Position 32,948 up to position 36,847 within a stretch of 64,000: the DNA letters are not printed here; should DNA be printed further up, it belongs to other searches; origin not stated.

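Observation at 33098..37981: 1627-aa protein with a late C-terminal AAA+ module of the MoxR/AAA_5/McrB (helix-2-insert) type and a ~400-aa coiled coil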

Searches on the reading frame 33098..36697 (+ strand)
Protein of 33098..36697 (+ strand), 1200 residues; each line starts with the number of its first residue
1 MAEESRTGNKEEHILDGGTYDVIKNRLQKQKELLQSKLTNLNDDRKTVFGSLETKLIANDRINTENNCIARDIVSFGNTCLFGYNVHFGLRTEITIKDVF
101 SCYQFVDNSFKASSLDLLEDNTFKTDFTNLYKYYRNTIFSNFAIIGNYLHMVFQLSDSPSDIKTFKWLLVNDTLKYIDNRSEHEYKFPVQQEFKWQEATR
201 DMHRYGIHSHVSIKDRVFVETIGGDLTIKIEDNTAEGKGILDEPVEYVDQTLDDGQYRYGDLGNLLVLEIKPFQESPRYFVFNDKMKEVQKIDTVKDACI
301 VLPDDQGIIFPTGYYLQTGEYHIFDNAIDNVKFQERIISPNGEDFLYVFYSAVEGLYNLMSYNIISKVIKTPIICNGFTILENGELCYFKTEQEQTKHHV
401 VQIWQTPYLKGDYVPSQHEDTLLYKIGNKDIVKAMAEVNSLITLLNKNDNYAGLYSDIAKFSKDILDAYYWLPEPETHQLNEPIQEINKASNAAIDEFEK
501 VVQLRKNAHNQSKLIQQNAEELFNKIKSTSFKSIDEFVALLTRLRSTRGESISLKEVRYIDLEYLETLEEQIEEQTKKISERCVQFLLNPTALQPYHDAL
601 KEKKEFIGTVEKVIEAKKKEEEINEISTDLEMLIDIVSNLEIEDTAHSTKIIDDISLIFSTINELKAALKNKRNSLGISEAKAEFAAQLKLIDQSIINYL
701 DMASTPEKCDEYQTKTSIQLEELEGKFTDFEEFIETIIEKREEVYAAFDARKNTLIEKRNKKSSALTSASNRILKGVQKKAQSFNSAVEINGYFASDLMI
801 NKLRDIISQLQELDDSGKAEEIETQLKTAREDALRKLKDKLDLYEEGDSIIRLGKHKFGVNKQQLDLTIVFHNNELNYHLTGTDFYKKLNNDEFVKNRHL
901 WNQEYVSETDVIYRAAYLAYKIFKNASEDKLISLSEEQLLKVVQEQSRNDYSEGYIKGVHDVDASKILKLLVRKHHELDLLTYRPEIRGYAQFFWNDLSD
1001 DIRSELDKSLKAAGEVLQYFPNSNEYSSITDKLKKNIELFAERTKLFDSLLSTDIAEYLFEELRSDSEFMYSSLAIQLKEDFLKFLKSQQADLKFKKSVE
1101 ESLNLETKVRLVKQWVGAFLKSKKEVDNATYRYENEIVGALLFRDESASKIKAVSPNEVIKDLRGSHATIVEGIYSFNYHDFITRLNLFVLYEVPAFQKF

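Call 58: predict_structure(alignment_id=A4)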
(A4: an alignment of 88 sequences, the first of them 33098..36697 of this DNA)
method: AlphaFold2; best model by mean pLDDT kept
length: 1200 residues; sequences in the alignment: 88
mean_pLDDT: 83.7   pTM: 0.48
mean pLDDT of the five models: 83.7, 83.2, 78.2, 78.1, 77.4
residues with pLDDT >= 90: 401; 70-90: 676; 50-70: 90; < 50: 33
segments of 3 or more residues with pLDDT < 50: 1-17, 842-853, 856-859
pLDDT, mean of each block of 10 residues (from residue 1): 30 47 86 94 86 86 87 91 79 82 91 90 92 87 92 89 93 90 90 90 85 90 83 70 86 89 92 92 89 91 89 87 81 90 89 90 88 91 90 83 88 58 86 90 78 80 92 92 94 83 81 88 86 84 85 80 87 86 83 84 74 70 81 76 69 81 76 60 73 82 79 83 71 77 83 81 82 83 79 81 86 79 86 73 48 48 69 80 81 78 86 94 89 89 88 78 95 93 93 92 90 87 82 94 92 94 86 91 91 89 89 92 73 92 79 90 91 92 94 86
secondary structure, 60 per line:
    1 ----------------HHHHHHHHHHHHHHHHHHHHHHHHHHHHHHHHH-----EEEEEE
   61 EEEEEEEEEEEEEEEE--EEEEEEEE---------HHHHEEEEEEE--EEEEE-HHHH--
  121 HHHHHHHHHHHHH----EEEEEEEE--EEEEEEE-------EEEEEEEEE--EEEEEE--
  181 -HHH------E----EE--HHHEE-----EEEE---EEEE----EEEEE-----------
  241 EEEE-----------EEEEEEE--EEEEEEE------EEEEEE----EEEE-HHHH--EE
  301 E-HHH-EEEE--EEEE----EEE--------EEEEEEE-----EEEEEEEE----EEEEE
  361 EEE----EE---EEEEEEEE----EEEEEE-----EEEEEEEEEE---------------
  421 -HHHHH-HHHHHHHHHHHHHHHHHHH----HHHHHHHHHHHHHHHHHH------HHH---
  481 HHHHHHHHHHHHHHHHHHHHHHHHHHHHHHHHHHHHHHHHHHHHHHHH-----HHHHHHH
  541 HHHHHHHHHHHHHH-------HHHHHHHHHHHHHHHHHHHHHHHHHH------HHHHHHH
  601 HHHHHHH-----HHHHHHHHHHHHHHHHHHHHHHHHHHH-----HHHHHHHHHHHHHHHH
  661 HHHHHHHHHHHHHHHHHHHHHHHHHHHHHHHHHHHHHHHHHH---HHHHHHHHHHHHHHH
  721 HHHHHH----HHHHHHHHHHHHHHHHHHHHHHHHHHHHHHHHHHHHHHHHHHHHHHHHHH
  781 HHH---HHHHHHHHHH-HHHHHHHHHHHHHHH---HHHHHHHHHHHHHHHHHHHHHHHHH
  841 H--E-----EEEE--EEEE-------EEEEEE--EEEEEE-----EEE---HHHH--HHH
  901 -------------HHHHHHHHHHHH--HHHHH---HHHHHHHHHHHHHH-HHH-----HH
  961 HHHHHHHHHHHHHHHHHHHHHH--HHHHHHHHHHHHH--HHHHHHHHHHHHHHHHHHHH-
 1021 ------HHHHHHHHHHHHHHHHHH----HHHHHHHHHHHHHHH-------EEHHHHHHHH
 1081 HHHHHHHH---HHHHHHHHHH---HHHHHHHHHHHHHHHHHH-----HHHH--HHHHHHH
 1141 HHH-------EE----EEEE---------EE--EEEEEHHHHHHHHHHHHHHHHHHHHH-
elements in order (helices of 4 or more, strands of 3 or more residues): H17-49 E55-76 E79-86 H96-99 E100-106 E109-113 H115-118 H121-133 E138-145 E148-154 E162-170 E173-178 E210-213 E217-220 E225-229 E241-244 E256-262 E265-271 E278-283 E288-291 H293-296 E299-301 E307-310 E313-316 E321-323 E332-338 E344-351 E356-363 E373-380 E385-390 E396-405 H422-426 H428-446 H451-468 H481-528 H534-554 H562-587 H594-607 H613-639 H645-702 H706-726 H731-783 H787-796 H798-812 H816-841 E850-853 E856-859 E867-872 E875-880 E886-888 H892-895 H914-925 H928-932 H936-949 H959-982 H985-997 H1000-1019 H1027-1044 H1049-1063 H1073-1088 H1092-1101 H1105-1122 H1128-1131 H1134-1143 E1157-1160 E1174-1178 H1179-1199

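Call 61: fold_search(model_id=the predicted structure, library=pdb)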
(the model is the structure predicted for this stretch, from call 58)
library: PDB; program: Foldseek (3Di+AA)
matches with E <= 10: 359; with E <= 0.001: 20
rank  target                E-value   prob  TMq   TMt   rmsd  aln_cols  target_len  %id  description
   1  7k58_C                6.5e-06  1.00  0.14  0.05  72.3      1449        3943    9  Structure of outer-arm dyneins bound to microtubule with microtubule binding state 1(MTBS-1) (released 2021-09-29)
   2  12dl_HA               9.1e-06  1.00  0.13  0.33  16.7       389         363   10  Native structure of the cytoplasmic lattice (CPL) asymmetric unit from mouse MII eggs (released 2026-04-08)
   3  8pu0_A                1.4e-05  1.00  0.13  0.13  16.0       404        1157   10  Cryo-EM structure of human Elp123 in complex with tRNA, desulpho-CoA, 5'-deoxyadenosine and methionine (released 2024-04-17)
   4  7sse_A                1.5e-05  1.00  0.14  0.43  14.6       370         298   10  Crystal structure of the WDR domain of human DCAF1 in complex with CYCA-117-70 (released 2021-12-15)
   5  9d5n_CH               1.5e-04  0.85  0.06  0.10  24.4       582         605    8  48-nm doublet microtubule from Trichomonas vaginalis strain G3 (released 2025-05-14)
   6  9n73_LI               1.7e-04  0.97  0.10  0.17  34.1       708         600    9  SSU processome maturation and disassembly, State G (released 2025-10-29)
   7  7tbk_A5               2.3e-04  0.80  0.11  0.10  52.6      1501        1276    9  Composite structure of the dilated human nuclear pore complex (NPC) symmetric core generated with a 37A in situ cryo- (released 2022-06-15)
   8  7tbl_A5               2.8e-04  0.82  0.11  0.10  49.9      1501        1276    9  Composite structure of the human nuclear pore complex (NPC) cytoplasmic face generated with a 12A cryo-ET map of the  (released 2022-06-22)
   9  8f5p_E                3.0e-04  0.97  0.11  0.12  29.2       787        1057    9  Structure of Leishmania tarentolae IFT-A (state 2) (released 2022-12-21)
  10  8j07_i9               4.4e-04  0.80  0.11  0.10  74.7      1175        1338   11  96nm repeat of human respiratory doublet microtubule and associated axonemal complexes (released 2023-07-26)
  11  5tik_B                4.9e-04  1.00  0.11  0.31  17.1       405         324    9  Structural basis for inhibition of erythrocyte invasion by antibodies to Plasmodium falciparum protein CyRPA (released 2017-03-01)
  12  7pi2_D                5.8e-04  1.00  0.12  0.33  16.4       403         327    8  PfCyRPA bound to monoclonal antibody Cy.003 Fab fragment (released 2022-02-09)
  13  8g2z_0U               6.0e-04  0.89  0.07  0.11  24.3       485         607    8  48-nm doublet microtubule from Tetrahymena thermophila strain CU428 (released 2023-06-14)
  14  8j07_i8               7.1e-04  0.38  0.07  0.07  53.2      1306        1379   11  96nm repeat of human respiratory doublet microtubule and associated axonemal complexes (released 2023-07-26)
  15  2bkl_A                7.7e-04  0.97  0.10  0.15  24.1       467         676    9  Structural and Mechanistic Analysis of Two Prolyl Endopeptidases: Role of Inter-Domain Dynamics in Catalysis and Speci (released 2005-03-09)
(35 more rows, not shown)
